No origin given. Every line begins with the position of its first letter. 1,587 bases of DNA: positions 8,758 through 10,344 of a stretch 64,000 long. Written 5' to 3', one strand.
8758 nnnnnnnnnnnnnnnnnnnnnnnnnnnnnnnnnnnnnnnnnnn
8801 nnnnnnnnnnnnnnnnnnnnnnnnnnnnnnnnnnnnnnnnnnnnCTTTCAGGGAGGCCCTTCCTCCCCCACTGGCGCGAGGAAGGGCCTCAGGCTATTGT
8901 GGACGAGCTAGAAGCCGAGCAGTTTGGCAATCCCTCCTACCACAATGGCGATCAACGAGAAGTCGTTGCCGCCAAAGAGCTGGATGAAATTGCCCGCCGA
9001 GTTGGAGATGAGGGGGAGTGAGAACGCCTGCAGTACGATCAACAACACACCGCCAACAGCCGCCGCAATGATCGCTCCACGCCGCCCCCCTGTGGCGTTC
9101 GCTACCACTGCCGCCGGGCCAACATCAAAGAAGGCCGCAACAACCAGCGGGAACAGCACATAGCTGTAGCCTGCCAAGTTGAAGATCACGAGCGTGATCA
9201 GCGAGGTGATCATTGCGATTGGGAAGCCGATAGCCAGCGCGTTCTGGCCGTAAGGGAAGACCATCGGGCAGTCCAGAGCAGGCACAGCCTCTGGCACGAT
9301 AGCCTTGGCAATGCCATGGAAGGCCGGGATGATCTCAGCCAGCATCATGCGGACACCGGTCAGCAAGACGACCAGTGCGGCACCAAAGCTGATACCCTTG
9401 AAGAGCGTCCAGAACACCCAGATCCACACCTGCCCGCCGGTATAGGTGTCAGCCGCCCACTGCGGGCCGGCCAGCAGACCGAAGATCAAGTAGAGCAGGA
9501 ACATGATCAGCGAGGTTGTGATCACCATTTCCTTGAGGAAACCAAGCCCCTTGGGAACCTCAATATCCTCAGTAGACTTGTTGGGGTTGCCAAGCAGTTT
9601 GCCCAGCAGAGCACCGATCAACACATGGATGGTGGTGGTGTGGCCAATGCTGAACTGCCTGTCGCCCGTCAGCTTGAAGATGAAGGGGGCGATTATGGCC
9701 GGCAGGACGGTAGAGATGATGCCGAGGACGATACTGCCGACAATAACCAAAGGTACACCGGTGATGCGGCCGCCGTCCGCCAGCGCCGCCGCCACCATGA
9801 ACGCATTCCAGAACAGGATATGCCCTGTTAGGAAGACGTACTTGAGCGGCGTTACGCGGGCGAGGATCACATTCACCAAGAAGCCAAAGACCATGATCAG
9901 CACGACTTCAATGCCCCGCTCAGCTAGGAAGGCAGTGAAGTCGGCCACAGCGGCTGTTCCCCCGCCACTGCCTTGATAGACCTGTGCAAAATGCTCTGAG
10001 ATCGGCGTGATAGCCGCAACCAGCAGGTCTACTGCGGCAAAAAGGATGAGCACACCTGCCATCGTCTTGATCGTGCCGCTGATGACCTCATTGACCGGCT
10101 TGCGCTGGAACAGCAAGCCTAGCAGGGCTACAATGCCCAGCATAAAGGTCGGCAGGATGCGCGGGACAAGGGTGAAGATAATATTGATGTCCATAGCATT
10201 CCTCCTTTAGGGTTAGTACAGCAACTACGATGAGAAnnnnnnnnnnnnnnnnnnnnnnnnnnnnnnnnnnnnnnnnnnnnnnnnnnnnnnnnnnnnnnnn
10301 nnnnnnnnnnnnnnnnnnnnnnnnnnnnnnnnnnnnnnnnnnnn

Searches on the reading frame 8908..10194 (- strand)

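Call 3: search_protein_families(library=pfam, proteins=[window:8908-10194:-], max_evalue=0.1)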
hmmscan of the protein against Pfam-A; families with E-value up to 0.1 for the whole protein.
window:8908-10194:- (428 aa): 3 families
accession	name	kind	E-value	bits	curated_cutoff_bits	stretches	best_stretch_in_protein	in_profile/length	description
PF03611.19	EIIC-GAT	-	3.8e-102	342.7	24.2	1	15-399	6-384/394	PTS system sugar-specific permease component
PF13441.11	Gly-zipper_YMGG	-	0.035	14.3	28.9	0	362-383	15-37/45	YMGG-like Gly-zipper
PF13488.11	Gly-zipper_Omp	-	0.037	14.4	25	0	362-383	11-33/46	Glycine zipper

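Call 4: search_protein_families(library=ncbifam, proteins=[window:8908-10194:-], max_evalue=0.1)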
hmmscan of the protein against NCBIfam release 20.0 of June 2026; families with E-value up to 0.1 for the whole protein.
window:8908-10194:- (428 aa): 7 families
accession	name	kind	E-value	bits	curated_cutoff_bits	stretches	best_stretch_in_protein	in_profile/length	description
NF006919.1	PRK09410.1-1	equivalog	7.9e-125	416.9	380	1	15-424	11-415/415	PTS ascorbate transporter subunit IIC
NF009553.0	PRK12997.1-5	subfamily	5e-98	328.7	423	1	15-426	15-422/426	PTS sugar transporter subunit IIC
NF009551.0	PRK12997.1-3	equivalog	1.4e-83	281.6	657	1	17-398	17-393/433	PTS sugar transporter subunit IIC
NF009549.0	PRK12996.1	equivalog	4.5e-79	266.3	890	1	14-426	16-423/463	PTS ascorbate transporter subunit IIC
NF007094.0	PRK09548.1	equivalog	2.7e-70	237.5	687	1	15-415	19-430/598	PTS ascorbate-specific subunit IIBC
NF009550.0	PRK12997.1-1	equivalog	8.8e-32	110.5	583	1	15-396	22-407/447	PTS sugar transporter subunit IIC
NF009552.0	PRK12997.1-4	equivalog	4.2e-24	85.3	921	1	15-427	19-443/477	PTS sugar transporter subunit IIC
